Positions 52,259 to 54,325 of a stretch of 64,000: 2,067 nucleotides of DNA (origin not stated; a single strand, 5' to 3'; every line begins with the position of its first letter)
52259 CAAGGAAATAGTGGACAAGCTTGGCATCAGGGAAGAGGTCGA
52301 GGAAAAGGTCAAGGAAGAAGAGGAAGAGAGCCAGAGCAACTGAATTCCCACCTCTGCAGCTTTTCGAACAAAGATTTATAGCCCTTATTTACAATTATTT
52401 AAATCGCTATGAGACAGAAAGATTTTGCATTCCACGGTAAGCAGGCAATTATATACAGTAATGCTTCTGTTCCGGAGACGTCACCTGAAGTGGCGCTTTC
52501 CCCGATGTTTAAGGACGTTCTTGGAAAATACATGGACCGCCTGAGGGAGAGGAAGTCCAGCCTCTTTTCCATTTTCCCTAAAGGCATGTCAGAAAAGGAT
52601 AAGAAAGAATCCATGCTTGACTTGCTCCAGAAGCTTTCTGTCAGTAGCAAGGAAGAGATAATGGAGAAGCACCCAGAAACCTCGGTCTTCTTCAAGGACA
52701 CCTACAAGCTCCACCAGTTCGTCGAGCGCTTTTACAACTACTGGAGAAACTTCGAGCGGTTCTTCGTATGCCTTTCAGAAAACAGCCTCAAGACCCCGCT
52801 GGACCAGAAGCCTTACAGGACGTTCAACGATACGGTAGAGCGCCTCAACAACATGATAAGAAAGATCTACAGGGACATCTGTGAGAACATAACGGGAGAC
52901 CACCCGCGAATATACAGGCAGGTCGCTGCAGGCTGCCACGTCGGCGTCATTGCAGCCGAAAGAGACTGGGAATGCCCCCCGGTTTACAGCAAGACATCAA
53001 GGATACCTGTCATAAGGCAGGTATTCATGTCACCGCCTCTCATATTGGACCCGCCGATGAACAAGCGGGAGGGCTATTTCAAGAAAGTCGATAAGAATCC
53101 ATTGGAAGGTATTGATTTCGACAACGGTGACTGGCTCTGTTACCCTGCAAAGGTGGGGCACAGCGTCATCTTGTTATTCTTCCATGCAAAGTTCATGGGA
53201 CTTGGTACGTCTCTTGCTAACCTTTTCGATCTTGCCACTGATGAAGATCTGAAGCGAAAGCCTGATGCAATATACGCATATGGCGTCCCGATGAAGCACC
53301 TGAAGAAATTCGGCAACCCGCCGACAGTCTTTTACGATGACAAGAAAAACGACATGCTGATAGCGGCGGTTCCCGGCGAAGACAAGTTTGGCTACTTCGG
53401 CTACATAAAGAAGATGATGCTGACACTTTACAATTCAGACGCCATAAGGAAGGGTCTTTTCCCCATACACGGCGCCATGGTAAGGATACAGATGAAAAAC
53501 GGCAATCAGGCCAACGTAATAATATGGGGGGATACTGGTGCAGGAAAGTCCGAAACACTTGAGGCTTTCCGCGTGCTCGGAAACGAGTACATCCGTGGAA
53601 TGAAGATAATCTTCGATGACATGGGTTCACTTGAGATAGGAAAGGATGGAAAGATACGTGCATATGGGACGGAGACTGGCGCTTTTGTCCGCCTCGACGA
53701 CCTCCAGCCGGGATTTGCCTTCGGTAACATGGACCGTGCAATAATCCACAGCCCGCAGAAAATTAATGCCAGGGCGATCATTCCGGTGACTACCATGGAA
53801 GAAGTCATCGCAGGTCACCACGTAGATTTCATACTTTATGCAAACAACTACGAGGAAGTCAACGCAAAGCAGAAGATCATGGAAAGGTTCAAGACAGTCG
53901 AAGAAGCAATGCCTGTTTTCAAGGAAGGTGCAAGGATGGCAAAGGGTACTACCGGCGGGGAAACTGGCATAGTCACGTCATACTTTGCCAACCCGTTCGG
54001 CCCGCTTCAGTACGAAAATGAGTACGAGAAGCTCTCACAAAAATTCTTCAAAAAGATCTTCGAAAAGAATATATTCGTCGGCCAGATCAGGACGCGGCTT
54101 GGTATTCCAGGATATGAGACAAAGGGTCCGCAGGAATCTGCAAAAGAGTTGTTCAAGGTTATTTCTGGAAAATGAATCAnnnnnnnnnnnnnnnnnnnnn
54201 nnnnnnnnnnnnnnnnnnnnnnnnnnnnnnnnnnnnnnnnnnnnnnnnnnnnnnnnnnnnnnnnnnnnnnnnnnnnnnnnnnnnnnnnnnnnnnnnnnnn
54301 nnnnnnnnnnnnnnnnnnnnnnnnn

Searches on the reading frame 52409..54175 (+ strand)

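Call 3: search_protein_families(library=pfam, proteins=[window:52409-54175:+], max_evalue=0.01)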
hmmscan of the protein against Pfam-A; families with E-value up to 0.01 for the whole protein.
window:52409-54175:+ (588 aa): 0 families

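Call 4: search_protein_families(library=ncbifam, proteins=[window:52409-54175:+], max_evalue=0.01)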
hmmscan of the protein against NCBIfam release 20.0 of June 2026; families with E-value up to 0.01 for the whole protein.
window:52409-54175:+ (588 aa): 1 family
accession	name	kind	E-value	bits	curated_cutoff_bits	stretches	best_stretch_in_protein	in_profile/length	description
NF006821.0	PRK09344.1-3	subfamily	0.0023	16.6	369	1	321-432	175-281/525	phosphoenolpyruvate carboxykinase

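Call 25: search_protein_families(library=pfam, proteins=[window:52409-54175:+], max_evalue=0.01)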
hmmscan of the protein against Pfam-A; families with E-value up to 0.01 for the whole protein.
window:52409-54175:+ (588 aa): 0 families

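Call 39: search_protein_families(library=padloc, proteins=[window:52409-54175:+], max_evalue=0.01)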
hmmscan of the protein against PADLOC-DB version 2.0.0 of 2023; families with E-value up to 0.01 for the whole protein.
window:52409-54175:+ (588 aa): 1 family
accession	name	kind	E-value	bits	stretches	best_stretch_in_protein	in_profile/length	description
PDLC04140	mad8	-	0.0075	13.8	0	368-488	28-101/314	mads_8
